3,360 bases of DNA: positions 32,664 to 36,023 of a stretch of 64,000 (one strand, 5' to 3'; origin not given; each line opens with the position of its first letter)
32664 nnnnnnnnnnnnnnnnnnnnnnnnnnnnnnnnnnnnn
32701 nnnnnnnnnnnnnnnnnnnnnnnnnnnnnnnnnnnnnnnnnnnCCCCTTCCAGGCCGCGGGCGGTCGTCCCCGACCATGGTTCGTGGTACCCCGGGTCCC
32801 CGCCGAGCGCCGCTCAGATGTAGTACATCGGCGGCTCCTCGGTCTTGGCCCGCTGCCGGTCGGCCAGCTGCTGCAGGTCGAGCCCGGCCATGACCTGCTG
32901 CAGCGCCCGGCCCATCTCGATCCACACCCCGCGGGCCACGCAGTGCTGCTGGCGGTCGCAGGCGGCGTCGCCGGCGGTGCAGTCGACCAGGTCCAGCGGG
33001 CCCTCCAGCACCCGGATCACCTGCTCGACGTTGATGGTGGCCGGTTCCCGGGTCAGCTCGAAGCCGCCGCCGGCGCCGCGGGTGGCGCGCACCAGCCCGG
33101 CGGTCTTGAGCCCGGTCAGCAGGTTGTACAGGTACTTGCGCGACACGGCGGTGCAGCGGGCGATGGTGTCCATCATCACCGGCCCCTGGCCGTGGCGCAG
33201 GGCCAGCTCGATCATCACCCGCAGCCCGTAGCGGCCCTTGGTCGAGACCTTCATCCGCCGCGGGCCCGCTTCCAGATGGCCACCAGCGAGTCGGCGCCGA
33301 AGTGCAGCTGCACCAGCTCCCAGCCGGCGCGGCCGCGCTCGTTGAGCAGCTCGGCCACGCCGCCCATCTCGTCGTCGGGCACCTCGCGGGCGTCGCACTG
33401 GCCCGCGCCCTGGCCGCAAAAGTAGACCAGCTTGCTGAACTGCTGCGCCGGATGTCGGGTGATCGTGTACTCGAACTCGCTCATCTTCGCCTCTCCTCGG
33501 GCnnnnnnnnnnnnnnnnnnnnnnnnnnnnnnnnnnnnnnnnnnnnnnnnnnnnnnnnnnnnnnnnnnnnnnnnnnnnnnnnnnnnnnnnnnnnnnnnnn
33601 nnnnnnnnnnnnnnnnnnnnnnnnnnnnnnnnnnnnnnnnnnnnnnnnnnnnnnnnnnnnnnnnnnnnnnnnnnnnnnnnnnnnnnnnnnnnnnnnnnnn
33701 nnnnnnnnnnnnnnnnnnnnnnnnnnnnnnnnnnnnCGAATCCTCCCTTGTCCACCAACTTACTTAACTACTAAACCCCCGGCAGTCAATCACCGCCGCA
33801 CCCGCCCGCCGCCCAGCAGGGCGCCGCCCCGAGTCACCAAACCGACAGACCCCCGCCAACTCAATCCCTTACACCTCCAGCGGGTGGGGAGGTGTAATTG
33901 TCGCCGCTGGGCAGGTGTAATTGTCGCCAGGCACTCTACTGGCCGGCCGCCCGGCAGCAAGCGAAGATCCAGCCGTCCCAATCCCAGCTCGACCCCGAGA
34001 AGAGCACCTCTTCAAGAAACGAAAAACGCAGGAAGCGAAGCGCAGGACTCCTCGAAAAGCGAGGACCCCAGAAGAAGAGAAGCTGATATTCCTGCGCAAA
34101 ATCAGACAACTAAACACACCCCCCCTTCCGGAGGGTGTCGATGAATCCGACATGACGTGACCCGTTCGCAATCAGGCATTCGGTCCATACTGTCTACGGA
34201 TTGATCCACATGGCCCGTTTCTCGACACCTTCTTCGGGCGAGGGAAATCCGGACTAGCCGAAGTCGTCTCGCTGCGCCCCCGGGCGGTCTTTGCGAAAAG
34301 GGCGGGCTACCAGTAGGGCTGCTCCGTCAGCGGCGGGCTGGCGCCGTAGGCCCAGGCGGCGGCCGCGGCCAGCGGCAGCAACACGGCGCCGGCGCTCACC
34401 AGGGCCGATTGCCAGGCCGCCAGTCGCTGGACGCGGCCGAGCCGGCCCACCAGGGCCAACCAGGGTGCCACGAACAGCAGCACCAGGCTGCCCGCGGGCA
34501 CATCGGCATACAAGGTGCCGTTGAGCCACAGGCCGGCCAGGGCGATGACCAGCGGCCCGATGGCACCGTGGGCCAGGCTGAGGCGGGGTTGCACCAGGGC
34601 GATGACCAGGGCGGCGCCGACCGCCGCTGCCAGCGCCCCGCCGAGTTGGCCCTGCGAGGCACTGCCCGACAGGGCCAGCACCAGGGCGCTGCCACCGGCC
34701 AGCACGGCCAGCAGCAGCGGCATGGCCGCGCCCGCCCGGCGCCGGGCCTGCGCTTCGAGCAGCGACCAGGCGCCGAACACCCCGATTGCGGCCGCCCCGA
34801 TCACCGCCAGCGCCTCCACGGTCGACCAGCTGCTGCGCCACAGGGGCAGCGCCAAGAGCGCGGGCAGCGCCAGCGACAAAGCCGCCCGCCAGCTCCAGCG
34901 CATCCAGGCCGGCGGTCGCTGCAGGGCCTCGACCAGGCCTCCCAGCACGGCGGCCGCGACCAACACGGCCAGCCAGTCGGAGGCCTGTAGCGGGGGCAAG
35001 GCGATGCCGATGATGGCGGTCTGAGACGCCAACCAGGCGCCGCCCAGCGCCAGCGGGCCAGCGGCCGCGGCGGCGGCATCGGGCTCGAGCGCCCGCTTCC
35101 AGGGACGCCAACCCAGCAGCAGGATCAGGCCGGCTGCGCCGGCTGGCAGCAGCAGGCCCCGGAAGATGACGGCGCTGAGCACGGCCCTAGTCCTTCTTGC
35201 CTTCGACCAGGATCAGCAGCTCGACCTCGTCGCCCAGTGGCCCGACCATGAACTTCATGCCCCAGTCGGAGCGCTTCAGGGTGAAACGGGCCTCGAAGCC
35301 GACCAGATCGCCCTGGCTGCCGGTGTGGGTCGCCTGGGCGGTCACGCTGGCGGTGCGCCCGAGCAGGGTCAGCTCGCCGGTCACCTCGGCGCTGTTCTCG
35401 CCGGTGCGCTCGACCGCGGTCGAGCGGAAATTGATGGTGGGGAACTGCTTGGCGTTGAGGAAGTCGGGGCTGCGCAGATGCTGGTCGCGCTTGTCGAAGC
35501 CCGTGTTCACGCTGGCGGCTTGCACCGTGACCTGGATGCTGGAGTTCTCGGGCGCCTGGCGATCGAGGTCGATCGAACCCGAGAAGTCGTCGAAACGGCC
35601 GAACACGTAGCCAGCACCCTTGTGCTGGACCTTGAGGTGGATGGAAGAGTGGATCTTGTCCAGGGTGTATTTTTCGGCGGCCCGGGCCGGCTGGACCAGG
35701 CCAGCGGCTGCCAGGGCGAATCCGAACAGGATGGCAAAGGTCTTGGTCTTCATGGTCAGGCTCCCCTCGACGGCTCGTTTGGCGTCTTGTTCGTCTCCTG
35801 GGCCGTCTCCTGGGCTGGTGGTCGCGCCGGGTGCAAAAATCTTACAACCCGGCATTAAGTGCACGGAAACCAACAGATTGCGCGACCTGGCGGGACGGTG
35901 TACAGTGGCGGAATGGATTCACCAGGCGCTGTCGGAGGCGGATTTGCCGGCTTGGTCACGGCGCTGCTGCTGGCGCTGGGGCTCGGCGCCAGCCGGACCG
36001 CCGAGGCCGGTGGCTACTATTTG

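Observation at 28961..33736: Sulfur-carrier operon: ThiS/MoaD-like GG protein, DUF4177, Rrf2 regulator, cysK, cysE, LarE-like PP-loop ATPase and mnmA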

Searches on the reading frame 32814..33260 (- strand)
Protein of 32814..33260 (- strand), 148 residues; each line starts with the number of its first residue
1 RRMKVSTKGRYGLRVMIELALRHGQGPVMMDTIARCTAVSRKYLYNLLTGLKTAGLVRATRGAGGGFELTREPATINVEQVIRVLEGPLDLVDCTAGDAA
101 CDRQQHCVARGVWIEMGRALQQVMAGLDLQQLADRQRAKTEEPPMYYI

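Call 3: search_protein_families(library=pfam, proteins=[window:32814-33260:-], max_evalue=0.01)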
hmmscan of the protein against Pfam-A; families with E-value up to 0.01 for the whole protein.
window:32814-33260:- (148 aa): 2 families
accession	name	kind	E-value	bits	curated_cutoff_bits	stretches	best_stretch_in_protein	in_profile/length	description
PF02082.26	Rrf2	-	5.1e-36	124.2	30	1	6-134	2-131/132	Iron-dependent Transcriptional regulator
PF01978.25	TrmB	-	0.0028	17.9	25.6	1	25-62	20-57/68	Sugar-specific transcriptional regulator TrmB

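Call 5: search_protein_families(library=ncbifam, proteins=[window:32814-33260:-], max_evalue=0.01)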
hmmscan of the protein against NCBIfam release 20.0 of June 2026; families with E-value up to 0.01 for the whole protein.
window:32814-33260:- (148 aa): 7 families
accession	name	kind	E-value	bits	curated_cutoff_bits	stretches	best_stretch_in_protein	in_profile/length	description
NF047409.1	Cys_reg_CymR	equivalog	9.8e-38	129.4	195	1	3-148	1-139/139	cysteine metabolism transcriptional regulator CymR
TIGR00738.1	rrf2_super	superfamily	1.8e-34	118.5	73.3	1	3-133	1-131/132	Rrf2 family transcriptional regulator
TIGR02010.1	IscR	equivalog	2.1e-28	98.9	207.55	1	3-137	1-134/135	Fe-S cluster assembly transcriptional regulator IscR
NF008110.0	PRK10857.1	equivalog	3.8e-21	75.6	275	1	3-136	1-133/164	Fe-S cluster assembly transcriptional regulator IscR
TIGR02944.1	suf_reg_Xantho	equivalog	3e-19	69.7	110.65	1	3-131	2-129/130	SUF system Fe-S cluster assembly regulator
NF008886.0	PRK11920.1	equivalog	2.2e-14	53.4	193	1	3-135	1-133/153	iron-responsive transcriptional regulator RirA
NF008240.0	PRK11014.1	equivalog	2.1e-13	50.6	182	1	7-134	5-126/141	nitric oxide-sensing transcriptional repressor NsrR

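Call 77: search_solved_structures(query=window:32814-33254:-, max_evalue=0.00001, show_alignments=2)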
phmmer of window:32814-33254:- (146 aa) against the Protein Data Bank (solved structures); distinct sequences matched with E-value up to 0.00001: 13.
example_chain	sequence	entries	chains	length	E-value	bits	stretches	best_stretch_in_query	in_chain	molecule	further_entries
4cic_A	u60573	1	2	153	3.7e-27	98.4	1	1-146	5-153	TRANSCRIPTIONAL REGULATOR, BADM/RRF2 FAMILY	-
2y75_A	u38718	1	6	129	3.7e-26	95.2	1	1-131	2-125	HTH-TYPE TRANSCRIPTIONAL REGULATOR CYMR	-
3lwf_A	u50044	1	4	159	2.3e-22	82.9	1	1-130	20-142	Putative transcriptional regulator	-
3t8r_A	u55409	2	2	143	1e-21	80.8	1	1-134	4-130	Staphylococcus aureus CymR | Staphylococcus aureus CymR (oxidized form)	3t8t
4hf0_A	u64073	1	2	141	6.2e-14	55.6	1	1-134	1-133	HTH-type transcriptional regulator IscR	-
4hf1_A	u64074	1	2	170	8.1e-14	55.2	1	1-135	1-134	HTH-type transcriptional regulator IscR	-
4hf2_A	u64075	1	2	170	8.2e-14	55.2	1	1-135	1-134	HTH-type transcriptional regulator IscR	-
4chu_A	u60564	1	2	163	3.3e-13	53.2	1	3-135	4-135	HTH-TYPE TRANSCRIPTIONAL REGULATOR ISCR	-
7zpn_A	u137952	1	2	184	7.4e-12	48.9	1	2-99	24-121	HTH-type transcriptional regulator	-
5n07_A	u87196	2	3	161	1.4e-09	41.5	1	10-115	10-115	HTH-type transcriptional repressor NsrR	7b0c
5n08_A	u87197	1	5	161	1.6e-07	34.9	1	10-96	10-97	HTH-type transcriptional repressor NsrR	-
6y45_A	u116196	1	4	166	8.4e-07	32.5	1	19-94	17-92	Rrf2 family transcriptional regulator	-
6hsd_A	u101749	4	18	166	1.6e-06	31.6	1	19-94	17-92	Rrf2 family transcriptional regulator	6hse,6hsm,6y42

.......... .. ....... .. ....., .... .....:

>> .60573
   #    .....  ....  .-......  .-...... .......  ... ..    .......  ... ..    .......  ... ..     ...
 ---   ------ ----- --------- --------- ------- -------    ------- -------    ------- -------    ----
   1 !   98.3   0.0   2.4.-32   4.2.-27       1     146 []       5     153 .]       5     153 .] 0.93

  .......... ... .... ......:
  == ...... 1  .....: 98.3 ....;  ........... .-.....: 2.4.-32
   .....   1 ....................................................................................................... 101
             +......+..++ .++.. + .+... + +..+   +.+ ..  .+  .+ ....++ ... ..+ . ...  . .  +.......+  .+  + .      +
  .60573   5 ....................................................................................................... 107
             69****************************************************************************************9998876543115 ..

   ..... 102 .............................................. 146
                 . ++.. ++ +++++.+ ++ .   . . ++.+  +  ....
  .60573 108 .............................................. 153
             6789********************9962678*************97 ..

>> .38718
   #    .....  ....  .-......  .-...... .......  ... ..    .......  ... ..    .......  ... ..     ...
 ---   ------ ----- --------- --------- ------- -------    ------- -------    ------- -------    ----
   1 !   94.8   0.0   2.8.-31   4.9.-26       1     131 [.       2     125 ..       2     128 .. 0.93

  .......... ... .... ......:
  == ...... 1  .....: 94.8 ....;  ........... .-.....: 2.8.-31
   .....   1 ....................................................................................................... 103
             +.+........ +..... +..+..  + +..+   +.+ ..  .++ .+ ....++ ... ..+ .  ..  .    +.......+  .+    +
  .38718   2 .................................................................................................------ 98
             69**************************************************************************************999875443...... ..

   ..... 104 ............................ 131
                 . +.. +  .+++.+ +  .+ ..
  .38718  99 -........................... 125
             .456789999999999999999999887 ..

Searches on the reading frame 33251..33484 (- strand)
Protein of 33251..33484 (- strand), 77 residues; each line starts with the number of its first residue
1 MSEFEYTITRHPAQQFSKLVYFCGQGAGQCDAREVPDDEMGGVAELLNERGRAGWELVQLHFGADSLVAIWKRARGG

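Call 3: search_protein_families(library=pfam, proteins=[window:33251-33484:-], max_evalue=0.01)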
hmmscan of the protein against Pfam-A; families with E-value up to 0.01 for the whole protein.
window:33251-33484:- (77 aa): 1 family
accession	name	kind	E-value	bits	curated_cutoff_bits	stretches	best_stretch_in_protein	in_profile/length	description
PF13783.11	DUF4177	-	0.0016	19.1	25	1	28-73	16-64/65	Domain of unknown function (DUF4177)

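Call 5: search_protein_families(library=ncbifam, proteins=[window:33251-33484:-], max_evalue=0.01)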
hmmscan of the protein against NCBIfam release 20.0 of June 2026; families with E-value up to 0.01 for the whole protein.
window:33251-33484:- (77 aa): 1 family
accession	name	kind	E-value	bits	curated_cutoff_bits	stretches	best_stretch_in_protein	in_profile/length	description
NF053529.1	Sp36_fam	equivalog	7.1e-06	25.9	50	1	32-73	5-49/50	Sp36 family protein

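Call 55: find_homologous_proteins(query=window:33251-33484:-, max_evalue=0.001)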
Query window:33251-33484:- (77 aa): 1 proteins with E <= 0.001 among 1 candidates.
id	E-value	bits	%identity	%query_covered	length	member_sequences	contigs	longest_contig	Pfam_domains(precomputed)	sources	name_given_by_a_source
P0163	1.5e-43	164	95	100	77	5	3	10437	-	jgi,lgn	jgi:hypothetical protein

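Call 60: predict_structure(alignment_id=A3)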
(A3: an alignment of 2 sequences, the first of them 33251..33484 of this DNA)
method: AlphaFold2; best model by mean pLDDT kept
length: 77 residues; sequences in the alignment: 2
mean_pLDDT: 66.3   pTM: 0.51
mean pLDDT of the five models: 66.3, 58.8, 55.8, 55.5, 53.2
residues with pLDDT >= 90: 1; 70-90: 38; 50-70: 20; < 50: 18
segments of 3 or more residues with pLDDT < 50: 17-34
pLDDT, mean of each block of 10 residues (from residue 1): 81 56 43 51 69 80 76 79
secondary structure, 60 per line:
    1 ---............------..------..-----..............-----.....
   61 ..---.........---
elements in order: E4-12 H37-50 E56-62 E66-74

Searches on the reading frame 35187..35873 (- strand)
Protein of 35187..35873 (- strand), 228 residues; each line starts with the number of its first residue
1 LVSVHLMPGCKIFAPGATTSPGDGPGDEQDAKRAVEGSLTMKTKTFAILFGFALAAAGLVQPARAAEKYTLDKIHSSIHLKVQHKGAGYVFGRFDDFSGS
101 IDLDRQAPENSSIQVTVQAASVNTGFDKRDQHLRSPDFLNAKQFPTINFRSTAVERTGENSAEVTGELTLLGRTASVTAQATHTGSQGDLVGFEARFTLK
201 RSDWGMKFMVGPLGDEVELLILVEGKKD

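Call 3: search_protein_families(library=pfam, proteins=[window:35187-35873:-], max_evalue=0.01)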
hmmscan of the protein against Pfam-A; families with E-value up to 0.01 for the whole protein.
window:35187-35873:- (228 aa): 1 family
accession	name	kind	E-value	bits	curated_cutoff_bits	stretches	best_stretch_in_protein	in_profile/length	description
PF04264.18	YceI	-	2.9e-45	154.7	23.7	1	69-223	1-148/150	YceI-like domain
